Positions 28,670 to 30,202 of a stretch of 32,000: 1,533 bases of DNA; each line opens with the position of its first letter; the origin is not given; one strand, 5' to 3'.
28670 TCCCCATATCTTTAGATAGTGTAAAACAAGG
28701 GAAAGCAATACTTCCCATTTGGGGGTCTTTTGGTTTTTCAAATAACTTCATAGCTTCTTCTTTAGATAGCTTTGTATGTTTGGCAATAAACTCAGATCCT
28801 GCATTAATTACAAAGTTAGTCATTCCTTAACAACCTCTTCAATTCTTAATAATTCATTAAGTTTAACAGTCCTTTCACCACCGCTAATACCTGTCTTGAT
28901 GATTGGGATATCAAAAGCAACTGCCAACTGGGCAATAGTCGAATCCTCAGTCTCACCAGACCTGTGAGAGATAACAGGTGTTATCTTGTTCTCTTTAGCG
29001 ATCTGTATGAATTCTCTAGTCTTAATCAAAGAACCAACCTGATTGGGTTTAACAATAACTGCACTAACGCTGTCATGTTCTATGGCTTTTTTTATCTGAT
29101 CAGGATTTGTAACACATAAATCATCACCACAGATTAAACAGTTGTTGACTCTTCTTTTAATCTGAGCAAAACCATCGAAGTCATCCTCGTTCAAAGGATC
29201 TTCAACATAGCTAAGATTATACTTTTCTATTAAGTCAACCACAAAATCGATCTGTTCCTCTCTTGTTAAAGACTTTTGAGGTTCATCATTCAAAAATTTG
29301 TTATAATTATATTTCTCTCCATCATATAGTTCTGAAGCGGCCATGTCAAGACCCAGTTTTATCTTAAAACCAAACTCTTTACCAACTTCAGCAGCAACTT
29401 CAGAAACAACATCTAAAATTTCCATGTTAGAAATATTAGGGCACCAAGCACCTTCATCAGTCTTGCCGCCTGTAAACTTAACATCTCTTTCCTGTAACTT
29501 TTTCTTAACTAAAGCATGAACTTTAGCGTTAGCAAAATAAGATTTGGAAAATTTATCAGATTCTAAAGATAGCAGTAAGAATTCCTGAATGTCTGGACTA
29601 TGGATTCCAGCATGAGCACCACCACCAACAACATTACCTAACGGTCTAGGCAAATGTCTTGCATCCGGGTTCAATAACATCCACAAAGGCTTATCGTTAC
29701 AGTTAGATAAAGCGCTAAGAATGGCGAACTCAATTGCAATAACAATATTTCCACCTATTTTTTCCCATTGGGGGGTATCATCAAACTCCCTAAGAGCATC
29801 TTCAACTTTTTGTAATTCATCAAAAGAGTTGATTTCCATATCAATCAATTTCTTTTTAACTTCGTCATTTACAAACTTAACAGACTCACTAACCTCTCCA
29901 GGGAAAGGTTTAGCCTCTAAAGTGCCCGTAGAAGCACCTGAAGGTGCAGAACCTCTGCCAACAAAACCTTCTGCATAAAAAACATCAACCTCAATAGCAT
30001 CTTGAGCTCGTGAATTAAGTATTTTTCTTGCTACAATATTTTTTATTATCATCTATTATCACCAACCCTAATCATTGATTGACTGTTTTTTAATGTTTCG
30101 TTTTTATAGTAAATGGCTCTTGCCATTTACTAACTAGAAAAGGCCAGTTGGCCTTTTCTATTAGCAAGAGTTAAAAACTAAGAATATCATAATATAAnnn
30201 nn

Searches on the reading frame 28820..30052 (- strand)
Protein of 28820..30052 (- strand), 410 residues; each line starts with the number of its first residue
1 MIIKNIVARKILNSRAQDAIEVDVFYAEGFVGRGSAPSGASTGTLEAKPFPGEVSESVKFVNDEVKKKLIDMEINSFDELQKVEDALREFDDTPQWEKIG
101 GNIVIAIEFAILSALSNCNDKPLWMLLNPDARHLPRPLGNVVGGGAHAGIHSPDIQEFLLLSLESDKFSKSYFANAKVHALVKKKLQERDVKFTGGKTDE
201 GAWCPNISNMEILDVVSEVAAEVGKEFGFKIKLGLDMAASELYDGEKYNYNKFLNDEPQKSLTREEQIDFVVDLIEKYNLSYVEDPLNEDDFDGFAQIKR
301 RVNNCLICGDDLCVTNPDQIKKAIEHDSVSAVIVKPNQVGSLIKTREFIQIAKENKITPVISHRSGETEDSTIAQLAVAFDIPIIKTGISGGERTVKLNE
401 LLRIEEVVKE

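Call 67: search_protein_families(library=pfam, proteins=[window:28820-30052:-], max_evalue=0.001)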
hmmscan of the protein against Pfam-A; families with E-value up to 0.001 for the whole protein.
window:28820-30052:- (410 aa): 3 families
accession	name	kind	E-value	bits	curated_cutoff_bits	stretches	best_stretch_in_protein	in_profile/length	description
PF00113.28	Enolase_C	-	3.8e-64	217.2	21.5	1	133-408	3-281/296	Enolase, C-terminal TIM barrel domain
PF03952.21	Enolase_N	-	1e-23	84.4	35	1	3-126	1-130/131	Enolase, N-terminal domain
PF13378.12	MR_MLE_C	-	9.5e-12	45.5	29.4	1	260-383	53-172/219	Enolase C-terminal domain-like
